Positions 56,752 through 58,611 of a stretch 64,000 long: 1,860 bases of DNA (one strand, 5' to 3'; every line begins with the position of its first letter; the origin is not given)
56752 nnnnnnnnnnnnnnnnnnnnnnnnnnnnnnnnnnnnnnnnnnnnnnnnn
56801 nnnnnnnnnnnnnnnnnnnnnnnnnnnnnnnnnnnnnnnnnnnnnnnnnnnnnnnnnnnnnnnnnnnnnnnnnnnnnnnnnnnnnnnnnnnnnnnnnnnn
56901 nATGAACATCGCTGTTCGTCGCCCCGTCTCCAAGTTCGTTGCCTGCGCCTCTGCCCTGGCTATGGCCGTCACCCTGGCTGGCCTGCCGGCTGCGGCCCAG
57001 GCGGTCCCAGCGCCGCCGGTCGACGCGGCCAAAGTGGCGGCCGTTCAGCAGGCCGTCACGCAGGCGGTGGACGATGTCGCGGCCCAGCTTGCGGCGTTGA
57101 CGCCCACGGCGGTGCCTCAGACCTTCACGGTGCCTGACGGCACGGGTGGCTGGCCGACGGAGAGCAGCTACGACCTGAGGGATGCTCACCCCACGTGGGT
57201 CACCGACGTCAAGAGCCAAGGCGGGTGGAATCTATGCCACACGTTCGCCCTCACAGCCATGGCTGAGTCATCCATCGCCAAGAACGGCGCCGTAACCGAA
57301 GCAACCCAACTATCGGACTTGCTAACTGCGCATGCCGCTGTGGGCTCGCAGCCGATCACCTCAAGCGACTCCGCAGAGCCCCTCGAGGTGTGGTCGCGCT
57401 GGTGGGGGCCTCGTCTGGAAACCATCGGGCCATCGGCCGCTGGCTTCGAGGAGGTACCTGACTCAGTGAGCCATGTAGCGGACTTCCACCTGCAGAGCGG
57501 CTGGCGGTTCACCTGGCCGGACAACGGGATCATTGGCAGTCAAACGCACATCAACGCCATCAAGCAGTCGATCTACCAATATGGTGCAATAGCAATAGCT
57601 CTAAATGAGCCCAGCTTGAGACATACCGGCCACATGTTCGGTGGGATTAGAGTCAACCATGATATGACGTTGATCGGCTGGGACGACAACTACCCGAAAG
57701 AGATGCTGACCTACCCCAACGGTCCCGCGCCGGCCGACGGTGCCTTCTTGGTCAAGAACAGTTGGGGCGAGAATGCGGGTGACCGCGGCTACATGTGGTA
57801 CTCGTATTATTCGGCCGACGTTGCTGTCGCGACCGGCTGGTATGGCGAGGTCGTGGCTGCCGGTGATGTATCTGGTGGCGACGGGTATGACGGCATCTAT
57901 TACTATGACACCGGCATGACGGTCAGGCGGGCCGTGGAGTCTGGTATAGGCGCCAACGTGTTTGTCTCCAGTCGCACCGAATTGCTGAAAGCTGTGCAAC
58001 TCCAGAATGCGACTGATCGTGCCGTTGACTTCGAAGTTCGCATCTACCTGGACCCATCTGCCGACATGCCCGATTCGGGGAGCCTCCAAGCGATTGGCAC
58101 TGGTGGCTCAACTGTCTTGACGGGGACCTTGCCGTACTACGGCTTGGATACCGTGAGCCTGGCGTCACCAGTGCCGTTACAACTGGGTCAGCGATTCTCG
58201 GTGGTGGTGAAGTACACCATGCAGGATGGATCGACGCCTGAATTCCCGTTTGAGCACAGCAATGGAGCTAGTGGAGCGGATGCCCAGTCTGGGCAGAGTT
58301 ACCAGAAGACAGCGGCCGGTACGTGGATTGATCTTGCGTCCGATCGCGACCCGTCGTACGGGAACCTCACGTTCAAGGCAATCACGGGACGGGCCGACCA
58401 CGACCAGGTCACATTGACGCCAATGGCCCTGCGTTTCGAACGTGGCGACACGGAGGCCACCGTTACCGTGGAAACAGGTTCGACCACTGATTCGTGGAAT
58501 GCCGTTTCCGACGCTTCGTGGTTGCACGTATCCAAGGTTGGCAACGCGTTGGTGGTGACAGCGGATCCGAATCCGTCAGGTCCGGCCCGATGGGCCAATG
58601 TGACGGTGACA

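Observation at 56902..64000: Unlisted giant ORF: secreted C1 cysteine peptidase fused to PPC-like, LRR, Ig-like and at least 12 BACON-like modules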

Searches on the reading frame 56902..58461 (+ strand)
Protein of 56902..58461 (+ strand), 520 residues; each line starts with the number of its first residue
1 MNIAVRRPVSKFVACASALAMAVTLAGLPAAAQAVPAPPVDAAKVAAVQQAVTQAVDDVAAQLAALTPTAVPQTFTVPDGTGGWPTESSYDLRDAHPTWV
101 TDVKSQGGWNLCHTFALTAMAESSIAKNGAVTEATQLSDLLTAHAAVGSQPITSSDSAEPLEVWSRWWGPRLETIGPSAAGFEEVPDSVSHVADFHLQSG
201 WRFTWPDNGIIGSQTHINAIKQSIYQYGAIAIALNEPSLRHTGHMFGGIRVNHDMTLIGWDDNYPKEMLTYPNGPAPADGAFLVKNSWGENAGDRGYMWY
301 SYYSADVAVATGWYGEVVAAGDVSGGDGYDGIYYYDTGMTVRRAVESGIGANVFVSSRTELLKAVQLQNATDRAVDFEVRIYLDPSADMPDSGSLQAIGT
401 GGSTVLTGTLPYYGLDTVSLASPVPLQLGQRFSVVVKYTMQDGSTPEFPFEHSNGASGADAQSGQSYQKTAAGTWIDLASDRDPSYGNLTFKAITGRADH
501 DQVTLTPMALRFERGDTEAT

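Call 6: search_solved_structures(query=window:56902-58461:+, max_evalue=0.01, show_alignments=2)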
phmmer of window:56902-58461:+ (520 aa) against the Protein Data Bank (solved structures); distinct sequences matched with E-value up to 0.01: 12.
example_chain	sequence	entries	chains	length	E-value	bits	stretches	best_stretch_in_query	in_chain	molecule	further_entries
4d59_A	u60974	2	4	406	1.6e-10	43.6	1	217-401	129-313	CELL SURFACE PROTEIN (PUTATIVE CELL SURFACE-ASSOCIATED CYSTEINE PROTEASE)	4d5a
4ci7_A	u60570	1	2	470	1.9e-10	43.4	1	216-401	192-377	CELL SURFACE PROTEIN (PUTATIVE CELL SURFACE-ASSOCIATED CYSTEINE PROTEASE)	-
1by8_A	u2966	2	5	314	0.00098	21.2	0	218-299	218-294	PROTEIN (PROCATHEPSIN K)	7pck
1u9v_A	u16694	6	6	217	0.0024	19.9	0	218-299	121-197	Cathepsin K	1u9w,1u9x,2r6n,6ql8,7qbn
9g6a_A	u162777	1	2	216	0.0024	19.9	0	218-299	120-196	Cathepsin K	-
6qlm_A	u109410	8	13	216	0.0024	19.9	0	218-299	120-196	Cathepsin K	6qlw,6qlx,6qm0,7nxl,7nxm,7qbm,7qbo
1atk_A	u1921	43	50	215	0.0025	19.9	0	218-299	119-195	CATHEPSIN K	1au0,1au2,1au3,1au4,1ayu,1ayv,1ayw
5tdi_A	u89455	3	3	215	0.0025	19.8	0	218-299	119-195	Cathepsin K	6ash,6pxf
1snk_A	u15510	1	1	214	0.0026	19.8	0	218-299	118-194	Cathepsin K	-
3ovz_A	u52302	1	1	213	0.0028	19.7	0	218-299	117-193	Cathepsin K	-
3h7d_A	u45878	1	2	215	0.0084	18.1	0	218-299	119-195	Cathepsin K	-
5vcn_A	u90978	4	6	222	0.0085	18.1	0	217-305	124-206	PEPTIDASE 1 | Der p 1 allergen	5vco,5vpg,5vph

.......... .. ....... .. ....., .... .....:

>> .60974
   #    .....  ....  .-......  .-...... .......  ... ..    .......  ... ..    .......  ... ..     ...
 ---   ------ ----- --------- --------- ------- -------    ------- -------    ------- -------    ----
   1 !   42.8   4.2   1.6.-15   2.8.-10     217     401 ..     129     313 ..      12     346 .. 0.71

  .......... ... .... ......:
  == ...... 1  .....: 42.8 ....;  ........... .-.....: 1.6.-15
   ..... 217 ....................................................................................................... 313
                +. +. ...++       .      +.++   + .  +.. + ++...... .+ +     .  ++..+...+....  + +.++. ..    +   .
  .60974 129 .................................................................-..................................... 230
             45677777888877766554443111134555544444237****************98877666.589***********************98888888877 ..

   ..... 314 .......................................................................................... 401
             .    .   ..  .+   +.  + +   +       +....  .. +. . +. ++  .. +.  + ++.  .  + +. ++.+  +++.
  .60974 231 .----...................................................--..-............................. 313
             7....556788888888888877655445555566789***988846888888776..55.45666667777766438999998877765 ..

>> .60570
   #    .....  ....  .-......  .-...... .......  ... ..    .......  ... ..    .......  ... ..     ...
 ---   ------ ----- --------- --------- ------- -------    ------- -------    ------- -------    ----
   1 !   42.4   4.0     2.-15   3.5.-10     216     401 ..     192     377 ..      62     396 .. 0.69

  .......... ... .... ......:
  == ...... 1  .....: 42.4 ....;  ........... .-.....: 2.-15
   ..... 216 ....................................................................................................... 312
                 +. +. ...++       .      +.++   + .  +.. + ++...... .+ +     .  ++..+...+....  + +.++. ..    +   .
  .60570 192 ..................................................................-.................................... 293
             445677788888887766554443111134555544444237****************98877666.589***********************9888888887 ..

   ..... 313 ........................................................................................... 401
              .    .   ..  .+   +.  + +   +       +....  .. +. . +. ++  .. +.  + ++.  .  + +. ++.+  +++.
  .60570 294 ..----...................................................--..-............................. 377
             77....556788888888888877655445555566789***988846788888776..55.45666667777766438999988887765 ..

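Call 16: find_homologous_proteins(query=window:57100-58401:+, max_evalue=0.00001)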
Query window:57100-58401:+ (434 aa): 27 proteins with E <= 0.00001 among 8000 candidates.
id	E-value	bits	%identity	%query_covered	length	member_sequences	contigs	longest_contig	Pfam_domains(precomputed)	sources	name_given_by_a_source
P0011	3.4e-54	203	39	93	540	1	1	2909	PF00112.30,PF18560.8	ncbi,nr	ncbi:MAG: lectin like domain-containing protein, partial [Bifidobacteriaceae bacterium]|nr:lectin li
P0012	3.3e-28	117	32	94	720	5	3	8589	PF00112.30,PF18560.8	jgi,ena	jgi:C1A family cysteine protease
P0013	5.8e-25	106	29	99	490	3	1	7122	PF00112.30,PF18560.8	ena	-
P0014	1.8e-24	105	30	93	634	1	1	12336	PF00112.30,PF00404.25,PF18560.8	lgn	-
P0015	2.6e-23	101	33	64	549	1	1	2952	PF00112.30,PF18560.8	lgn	-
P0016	2.7e-23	101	30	84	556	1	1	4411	PF00112.30,PF00404.25,PF18560.8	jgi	-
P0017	7.5e-23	99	31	71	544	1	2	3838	PF00112.30,PF18560.8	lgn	-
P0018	3.2e-21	94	35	64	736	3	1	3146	PF00112.30,PF17957.8,PF18560.8,PF09136.17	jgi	jgi:hypothetical protein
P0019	6.7e-21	93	26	94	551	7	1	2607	PF00112.30,PF18560.8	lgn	-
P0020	4.1e-19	87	28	95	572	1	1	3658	PF00112.30,PF18560.8,PF07833.17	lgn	-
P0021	8.4e-18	83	29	94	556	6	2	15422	PF00112.30,PF00404.25,PF18560.8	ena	-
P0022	1.1e-17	82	27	97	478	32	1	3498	PF00112.30,PF18560.8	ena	-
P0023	1.7e-16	78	27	76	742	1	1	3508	PF00112.30,PF18560.8,PF02368.25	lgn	-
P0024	2.8e-16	78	31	49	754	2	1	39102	PF00112.30,PF00404.25,PF18560.8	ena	-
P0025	4.4e-16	77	31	90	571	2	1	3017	PF00112.30,PF18560.8,PF13860.13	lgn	-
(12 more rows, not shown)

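Call 19: search_solved_structures(query=A1, max_evalue=0.00001, show_alignments=1)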
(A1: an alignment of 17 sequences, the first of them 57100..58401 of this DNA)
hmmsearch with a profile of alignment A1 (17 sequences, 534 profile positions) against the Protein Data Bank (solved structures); distinct sequences matched with E-value up to 0.00001: 172 (the best 60 are shown).
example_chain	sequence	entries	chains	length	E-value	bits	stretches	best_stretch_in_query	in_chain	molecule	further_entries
4ci7_A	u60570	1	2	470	2.7e-75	257.3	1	81-485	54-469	CELL SURFACE PROTEIN (PUTATIVE CELL SURFACE-ASSOCIATED CYSTEINE PROTEASE)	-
4d59_A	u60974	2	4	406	7e-75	256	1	90-485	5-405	CELL SURFACE PROTEIN (PUTATIVE CELL SURFACE-ASSOCIATED CYSTEINE PROTEASE)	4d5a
1by8_A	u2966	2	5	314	1.8e-29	106.1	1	70-301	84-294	PROTEIN (PROCATHEPSIN K)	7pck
8pi3_A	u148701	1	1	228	2.2e-29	105.8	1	85-300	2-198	Cathepsin S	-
2f7d_A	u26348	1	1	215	5.1e-29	104.6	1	87-301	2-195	Cathepsin K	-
5a24_A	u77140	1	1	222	6.8e-29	104.2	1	87-302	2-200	DIONAIN-1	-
1u9v_A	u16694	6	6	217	1e-28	103.6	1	86-301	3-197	Cathepsin K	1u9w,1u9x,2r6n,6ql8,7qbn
9g6a_A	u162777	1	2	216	1.1e-28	103.6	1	86-301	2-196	Cathepsin K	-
6qlm_A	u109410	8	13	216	1.1e-28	103.5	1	86-301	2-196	Cathepsin K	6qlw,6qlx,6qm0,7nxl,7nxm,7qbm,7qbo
6czk_A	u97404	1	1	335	1.2e-28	103.4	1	64-301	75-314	Pro-cathepsin H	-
8rnd_A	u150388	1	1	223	1.4e-28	103.1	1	83-300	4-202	Cathepsin S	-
4p6e_A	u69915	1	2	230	1.5e-28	103.1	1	83-300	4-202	Cathepsin S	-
1atk_A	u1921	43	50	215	1.9e-28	102.7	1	87-301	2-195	CATHEPSIN K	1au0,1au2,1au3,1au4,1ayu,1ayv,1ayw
3hwn_A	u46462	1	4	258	2.2e-28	102.5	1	85-300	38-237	Cathepsin L1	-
2f1g_A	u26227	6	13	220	2.4e-28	102.4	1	85-300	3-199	Cathepsin S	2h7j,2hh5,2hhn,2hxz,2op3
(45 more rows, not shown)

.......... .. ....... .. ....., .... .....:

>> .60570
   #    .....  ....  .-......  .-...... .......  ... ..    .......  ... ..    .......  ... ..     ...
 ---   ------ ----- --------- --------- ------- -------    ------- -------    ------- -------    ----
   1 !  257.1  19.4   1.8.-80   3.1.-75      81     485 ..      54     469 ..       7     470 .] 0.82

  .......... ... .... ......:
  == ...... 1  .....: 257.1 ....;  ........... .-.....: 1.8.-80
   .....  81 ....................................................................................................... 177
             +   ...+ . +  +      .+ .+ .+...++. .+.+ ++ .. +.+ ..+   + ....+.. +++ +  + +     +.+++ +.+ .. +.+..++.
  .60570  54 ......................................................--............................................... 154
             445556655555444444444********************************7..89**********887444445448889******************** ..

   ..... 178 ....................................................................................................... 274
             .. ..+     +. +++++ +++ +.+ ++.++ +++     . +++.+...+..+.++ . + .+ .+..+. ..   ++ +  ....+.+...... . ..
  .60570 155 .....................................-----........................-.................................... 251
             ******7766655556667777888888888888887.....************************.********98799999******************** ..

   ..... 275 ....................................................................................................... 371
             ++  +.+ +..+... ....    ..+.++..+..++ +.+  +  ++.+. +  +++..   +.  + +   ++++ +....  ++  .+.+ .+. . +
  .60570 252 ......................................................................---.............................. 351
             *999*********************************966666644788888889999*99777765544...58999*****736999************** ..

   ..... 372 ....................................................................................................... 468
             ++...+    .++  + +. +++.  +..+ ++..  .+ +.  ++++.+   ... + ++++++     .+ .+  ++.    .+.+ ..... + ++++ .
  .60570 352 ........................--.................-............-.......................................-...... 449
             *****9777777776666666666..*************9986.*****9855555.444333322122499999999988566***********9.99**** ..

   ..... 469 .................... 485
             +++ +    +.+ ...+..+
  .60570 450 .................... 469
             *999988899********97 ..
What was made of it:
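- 57157..57891 (+): Papain-family (C1A) cysteine peptidase domain (aa ~86-330) with Gln106, Cys112, His253, Asn286. The family profile matches Cwp84 at E 2.7e-75 and cathepsins at ~1e-29 (call 19).
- On Peptidase family C1A (papain family): The head-family profile hits cathepsins at E ~1e-29 (call 19). The Cys column aligns with the C116A position of 4ci7 (call 19).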

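Call 23: find_related_loci(query=A1, collection=genome_contigs, flank=10000)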
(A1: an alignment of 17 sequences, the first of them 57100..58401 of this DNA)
Query A1 (434 aa) in genome_contigs; peptide patterns used: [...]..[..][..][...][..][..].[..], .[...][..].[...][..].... (x = any residue, [..] = any of these).
600 stretches matched a pattern (row limit reached: there are more); 556 encode a relative of the query (tblastn E <= 1e-3); the best 80 are kept; 80 distinct loci.
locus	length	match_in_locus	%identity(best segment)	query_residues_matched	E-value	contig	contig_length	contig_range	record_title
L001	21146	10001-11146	30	24-428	3e-35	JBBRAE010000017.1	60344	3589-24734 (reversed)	MAG: Armatimonadota bacterium isolate Co_metawrap_2280 Cmw_2280_k141_5543124_length_60344_cov_15.9990, whole genome shot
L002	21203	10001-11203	31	22-430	2e-34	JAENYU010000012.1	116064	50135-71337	MAG: Methanobacteriota archaeon isolate BL5_bin.6 BL5_bin6_NODE_79_length_116064_cov_267.877734, whole genome shotgun se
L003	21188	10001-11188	30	21-429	3e-33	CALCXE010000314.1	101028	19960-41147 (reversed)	MAG TPA_asm: Methanosarcina barkeri isolate SRR1562009_bin.77_CONCOCT_v1.1_MAG genome assembly, contig: ERZ724039.119, w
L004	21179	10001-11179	32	22-434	2e-33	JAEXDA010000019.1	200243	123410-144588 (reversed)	MAG: Bacillota bacterium isolate OH_HBB_134 k127_459208, whole genome shotgun sequence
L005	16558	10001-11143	31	3-377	3e-32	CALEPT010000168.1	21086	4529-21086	MAG TPA_asm: uncultured Ruminococcus sp. isolate ERR1278072_bin.68_CONCOCT_v1.1_MAG genome assembly, contig: ERZ842375.1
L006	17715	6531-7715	29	24-429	9e-32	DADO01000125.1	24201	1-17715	MAG TPA_asm: Methanosarcina sp. UBA402 UBA402_contig_1121, whole genome shotgun sequence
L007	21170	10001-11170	29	24-430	1e-31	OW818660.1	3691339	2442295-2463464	metagenome genome assembly, chromosome: 1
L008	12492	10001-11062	26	33-416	3e-31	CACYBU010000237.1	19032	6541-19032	uncultured Methanobrevibacter sp. isolate RUG11794 genome assembly, contig: RUG11794_asm_237, whole genome shotgun seque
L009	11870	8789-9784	29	22-371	6e-31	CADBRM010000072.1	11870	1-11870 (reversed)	uncultured Methanobacteriaceae archaeon isolate RUG14233 genome assembly, contig: RUG14233_asm_72, whole genome shotgun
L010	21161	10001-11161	32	22-428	8e-31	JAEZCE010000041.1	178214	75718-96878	MAG: Bacillota bacterium isolate OH_CBrB_22 k127_2665637, whole genome shotgun sequence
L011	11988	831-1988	32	24-429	2e-30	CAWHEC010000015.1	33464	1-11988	MAG: uncultured Methanoregulaceae archaeon isolate MFD00905.bin.2.197 genome assembly, contig: contig_97087, whole genom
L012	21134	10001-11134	28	1-376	2e-30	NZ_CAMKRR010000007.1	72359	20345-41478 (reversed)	MAG: uncultured Ruminococcus sp. isolate SRR12081296_bin.10_metaWRAP_v1.3_MAG ERZ12289772.356, whole genome shotgun sequ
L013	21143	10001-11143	30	12-412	8e-30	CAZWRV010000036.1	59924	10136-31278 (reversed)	MAG TPA_asm: uncultured Victivallaceae bacterium isolate binchicken_co135_207 genome assembly, contig: NODE_1132_length_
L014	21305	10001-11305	27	34-434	6e-30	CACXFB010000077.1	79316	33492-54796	MAG: uncultured Lachnospiraceae bacterium isolate RUG11200 genome assembly, contig: RUG11200_asm_77, whole genome shotgu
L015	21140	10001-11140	28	3-371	7e-30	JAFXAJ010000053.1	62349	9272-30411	MAG: Ruminococcus sp. isolate RGIG6235 Sheep_Rectum-2__c391267, whole genome shotgun sequence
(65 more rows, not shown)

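Call 46: search_protein_families(library=pfam, proteins=[P0011], max_evalue=0.01)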
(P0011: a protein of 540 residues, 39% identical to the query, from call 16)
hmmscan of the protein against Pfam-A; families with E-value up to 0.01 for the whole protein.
P0011 (540 aa): 2 families
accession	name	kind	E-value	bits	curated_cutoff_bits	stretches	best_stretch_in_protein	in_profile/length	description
PF00112.29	Peptidase_C1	-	1.1e-22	81.7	20.7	1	66-296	1-203/220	Papain family cysteine protease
PF18560.7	Lectin_like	-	1.1e-15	58.6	27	1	328-487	4-156/156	Lectin like domain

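Call 60: predict_structure(alignment_id=A1)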
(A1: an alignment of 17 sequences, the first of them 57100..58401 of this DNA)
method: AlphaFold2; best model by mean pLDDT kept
length: 434 residues; sequences in the alignment: 17
mean_pLDDT: 77.6   pTM: 0.81
mean pLDDT of the five models: 77.6, 76.5, 75.8, 75.1, 74.5
residues with pLDDT >= 90: 122; 70-90: 201; 50-70: 62; < 50: 49
segments of 3 or more residues with pLDDT < 50: 1-17, 85-89, 172-183, 389-397
pLDDT, mean of each block of 10 residues (from residue 1): 30 49 93 89 82 89 68 82 52 69 83 64 79 77 64 88 84 43 68 95 78 93 88 86 81 68 80 55 89 93 84 96 93 93 86 93 95 86 64 52 88 66 85 69
secondary structure, 60 per line:
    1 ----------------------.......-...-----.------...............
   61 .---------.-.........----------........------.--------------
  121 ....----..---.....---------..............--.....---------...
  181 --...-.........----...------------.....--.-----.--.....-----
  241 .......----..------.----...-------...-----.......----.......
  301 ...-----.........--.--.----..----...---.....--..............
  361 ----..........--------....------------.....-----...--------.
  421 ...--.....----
elements in order: E23-25 H26-29 H46-61 H73-81 H92-99 H121-124 E134-138 H148-161 E164-168 E178-180 E183-185 E187-195 E215-219 E231-235 E241-247 E265-267 E275-277 E283-289 E294-303 E309-317 E340-344 E347-360 E365-374 E383-386 E399-403 E409-411 E420-423 E426-430
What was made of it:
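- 57001..57156 (+): Putative propeptide/linker (aa ~34-85). Low pLDDT in the part that was modelled (call 60).
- On Cwp84-like subfamily (C1A plus lectin-like domain): Only its end was modelled, at pLDDT below 50 (call 60), and it shows no sequence similarity to the Cwp84 propeptide.
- The pro-segment is assigned only by position and is poorly modelled (call 60).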

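Call 63: fold_search(model_id=the predicted structure, library=pdb)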
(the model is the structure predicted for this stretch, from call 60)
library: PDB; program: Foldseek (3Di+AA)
matches with E <= 10: 1636; with E <= 0.001: 276
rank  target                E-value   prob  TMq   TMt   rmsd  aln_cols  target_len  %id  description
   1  4d59_A                2.6e-22  1.00  0.72  0.77   4.8       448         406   21  Clostridial Cysteine protease Cwp84 C116A after propeptide cleavage (released 2015-03-04)
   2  4ci7_B                5.4e-22  1.00  0.73  0.70   5.0       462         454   19  The crystal structure of the cysteine protease and lectin-like domains of Cwp84, a surface layer associated protein of (released 2014-05-14)
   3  4ci7_A                3.4e-20  1.00  0.73  0.70   4.9       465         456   20  The crystal structure of the cysteine protease and lectin-like domains of Cwp84, a surface layer associated protein of (released 2014-05-14)
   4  1glo                  1.9e-11  1.00  0.38  0.72   6.1       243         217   18  Crystal Structure of Cys25Ser mutant of human cathepsin S (released 2002-08-29)
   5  1fh0_A                2.4e-11  1.00  0.35  0.64   5.5       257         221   18  CRYSTAL STRUCTURE OF HUMAN CATHEPSIN V COMPLEXED WITH AN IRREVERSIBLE VINYL SULFONE INHIBITOR (released 2001-07-30)
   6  2g6d                  2.9e-11  1.00  0.38  0.73   6.1       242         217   18  Human cathepsin S mutant with vinyl sulfone inhibitor CRA-14009 (released 2006-04-04)
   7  7qgw_A                3.3e-11  1.00  0.36  0.66   5.8       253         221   17  Sulfonated Calpeptin is a promising drug candidate against SARS-CoV-2 infections (released 2022-12-21)
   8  2fq9_A                3.5e-11  1.00  0.39  0.73   6.0       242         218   18  Cathepsin S with nitrile inhibitor (released 2006-03-21)
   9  6bki_A                3.7e-11  1.00  0.38  0.73   6.0       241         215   17  Crystal structure of T101A variant mouse cathepsin K at 2.94 Angstrom resolution. (released 2018-11-14)
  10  1mem                  5.0e-11  1.00  0.37  0.71   6.2       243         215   16  Crystal structure of Cathepsin K complexed with a potent vinyl sulfone inhibitor (released 1998-01-14)
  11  1u9w                  5.0e-11  1.00  0.37  0.71   6.2       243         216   16  Crystal Structure of the Cysteine Protease Human Cathepsin K in Complex with the Covalent Inhibitor NVP-ABI491 (released 2005-08-11)
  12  1ms6                  6.0e-11  1.00  0.39  0.74   6.1       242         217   18  Dipeptide Nitrile Inhibitor Bound to Cathepsin S. (released 2003-04-22)
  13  2fye                  6.0e-11  1.00  0.38  0.73   6.1       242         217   18  Mutant Human Cathepsin S with irreversible inhibitor CRA-14013 (released 2006-08-08)
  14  2f7d                  6.4e-11  1.00  0.38  0.73   6.3       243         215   17  A mutant rabbit cathepsin K with a nitrile inhibitor (released 2006-03-07)
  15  8iui_A                6.4e-11  1.00  0.36  0.68   6.5       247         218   16  Crystal structure of silkworm fibroinase complexed with E-64 (released 2024-04-03)
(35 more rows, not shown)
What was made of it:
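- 57157..57891 (+): AF2 model pTM 0.81; Foldseek top hits are Cwp84, then cathepsins S/K/L/V (calls 60, 63).
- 57892..58401 (+): Cwp84-type lectin-like beta-sandwich domain (aa ~331-500). It superposes on Cwp84 together with the protease domain (TM 0.72-0.77, call 63).
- On Peptidase family C1A (papain family): The model matches cathepsins S/K/L/V at E ~1e-11 (call 63).
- On Cwp84-like subfamily (C1A plus lectin-like domain): The two-domain model superposes on 4d59/4ci7 with TM 0.72-0.77 (call 63).
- The AF2 model matches Cwp84 over both domains (TM 0.72-0.77, E 2.6e-22; calls 60, 63). Cwp84 is the closest solved relative over both head domains (calls 6, 19, 63).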

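Call 65: find_encoding_contigs(protein=P0011, flank=5000, max_places=3)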
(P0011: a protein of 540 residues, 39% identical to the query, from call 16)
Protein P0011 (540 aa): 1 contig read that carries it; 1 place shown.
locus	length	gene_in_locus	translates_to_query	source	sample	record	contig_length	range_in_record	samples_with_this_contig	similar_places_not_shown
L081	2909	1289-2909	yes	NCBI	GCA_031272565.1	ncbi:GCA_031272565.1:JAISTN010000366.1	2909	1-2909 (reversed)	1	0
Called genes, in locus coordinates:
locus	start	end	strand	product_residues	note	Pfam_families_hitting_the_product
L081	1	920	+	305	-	PF16709:SCAB-Ig (faint), PF23197:IG_AIR9 (faint)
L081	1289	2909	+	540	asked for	PF00112:Peptidase_C1, PF18560:Lectin_like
